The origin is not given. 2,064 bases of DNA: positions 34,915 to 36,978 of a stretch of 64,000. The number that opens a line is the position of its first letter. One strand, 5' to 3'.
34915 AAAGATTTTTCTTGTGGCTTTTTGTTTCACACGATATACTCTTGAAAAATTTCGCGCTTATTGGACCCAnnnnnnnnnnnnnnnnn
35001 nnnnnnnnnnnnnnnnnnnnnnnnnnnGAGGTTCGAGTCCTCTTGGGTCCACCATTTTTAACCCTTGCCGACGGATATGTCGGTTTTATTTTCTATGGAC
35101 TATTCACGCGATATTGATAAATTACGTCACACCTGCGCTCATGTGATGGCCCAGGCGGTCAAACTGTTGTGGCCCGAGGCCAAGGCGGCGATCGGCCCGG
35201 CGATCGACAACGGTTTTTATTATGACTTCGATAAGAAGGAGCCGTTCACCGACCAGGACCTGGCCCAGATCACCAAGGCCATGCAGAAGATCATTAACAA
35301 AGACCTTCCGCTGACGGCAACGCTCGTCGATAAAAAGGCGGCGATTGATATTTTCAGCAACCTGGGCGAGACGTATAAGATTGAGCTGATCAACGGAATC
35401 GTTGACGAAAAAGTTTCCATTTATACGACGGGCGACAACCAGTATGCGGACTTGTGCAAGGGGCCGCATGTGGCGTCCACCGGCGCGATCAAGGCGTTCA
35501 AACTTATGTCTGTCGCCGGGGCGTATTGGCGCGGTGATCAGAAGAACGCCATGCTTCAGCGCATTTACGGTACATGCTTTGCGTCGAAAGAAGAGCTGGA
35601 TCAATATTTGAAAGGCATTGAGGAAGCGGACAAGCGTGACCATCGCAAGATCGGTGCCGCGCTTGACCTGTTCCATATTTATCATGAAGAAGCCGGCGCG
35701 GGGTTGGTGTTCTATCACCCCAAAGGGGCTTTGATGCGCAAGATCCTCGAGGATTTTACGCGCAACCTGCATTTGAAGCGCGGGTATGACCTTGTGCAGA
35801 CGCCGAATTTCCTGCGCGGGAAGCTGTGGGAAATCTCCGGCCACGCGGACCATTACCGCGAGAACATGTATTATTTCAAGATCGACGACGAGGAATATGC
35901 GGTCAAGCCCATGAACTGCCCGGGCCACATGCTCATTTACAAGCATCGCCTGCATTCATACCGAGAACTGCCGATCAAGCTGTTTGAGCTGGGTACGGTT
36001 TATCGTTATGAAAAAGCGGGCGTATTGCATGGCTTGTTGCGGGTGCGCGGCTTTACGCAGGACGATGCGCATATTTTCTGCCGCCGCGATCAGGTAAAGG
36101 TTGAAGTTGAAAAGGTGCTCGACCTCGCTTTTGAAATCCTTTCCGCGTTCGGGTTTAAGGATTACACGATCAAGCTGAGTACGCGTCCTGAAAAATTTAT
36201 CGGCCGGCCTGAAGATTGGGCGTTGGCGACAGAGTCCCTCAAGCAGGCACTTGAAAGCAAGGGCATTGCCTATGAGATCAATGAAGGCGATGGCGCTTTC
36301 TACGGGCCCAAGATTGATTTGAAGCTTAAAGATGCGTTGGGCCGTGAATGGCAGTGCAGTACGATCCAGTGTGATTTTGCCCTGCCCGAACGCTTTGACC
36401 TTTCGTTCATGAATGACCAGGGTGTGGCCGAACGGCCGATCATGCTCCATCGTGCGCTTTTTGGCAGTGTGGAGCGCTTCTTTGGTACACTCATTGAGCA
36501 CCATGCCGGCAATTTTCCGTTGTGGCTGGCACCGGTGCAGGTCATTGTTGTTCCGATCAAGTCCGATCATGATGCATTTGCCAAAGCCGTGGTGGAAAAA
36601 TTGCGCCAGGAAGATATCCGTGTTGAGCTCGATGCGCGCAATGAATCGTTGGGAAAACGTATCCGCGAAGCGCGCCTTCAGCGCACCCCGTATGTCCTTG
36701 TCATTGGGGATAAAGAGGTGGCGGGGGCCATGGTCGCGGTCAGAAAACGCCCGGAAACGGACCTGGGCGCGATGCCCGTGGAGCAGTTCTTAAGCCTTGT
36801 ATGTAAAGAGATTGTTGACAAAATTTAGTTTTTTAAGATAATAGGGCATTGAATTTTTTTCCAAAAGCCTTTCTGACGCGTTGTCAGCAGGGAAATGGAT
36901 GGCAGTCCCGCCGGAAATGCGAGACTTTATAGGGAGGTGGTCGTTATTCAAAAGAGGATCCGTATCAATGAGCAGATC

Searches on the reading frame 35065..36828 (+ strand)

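Call 38: search_protein_families(library=pfam, proteins=[window:35065-36828:+], max_evalue=0.0001)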
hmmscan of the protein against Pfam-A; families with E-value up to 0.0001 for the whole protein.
window:35065-36828:+ (587 aa): 3 families
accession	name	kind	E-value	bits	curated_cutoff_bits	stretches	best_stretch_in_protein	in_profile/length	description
PF00587.30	tRNA-synt_2b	-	7.4e-49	166.7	29.3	1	269-480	1-179/179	tRNA synthetase class II core domain (G, H, P, S and T)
PF03129.25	HGTP_anticodon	-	1.9e-21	76.4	21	1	492-579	1-91/94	Anticodon binding domain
PF07973.19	tRNA_SAD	-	1.5e-15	57.3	24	1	117-168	1-44/44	Threonyl and Alanyl tRNA synthetase second additional domain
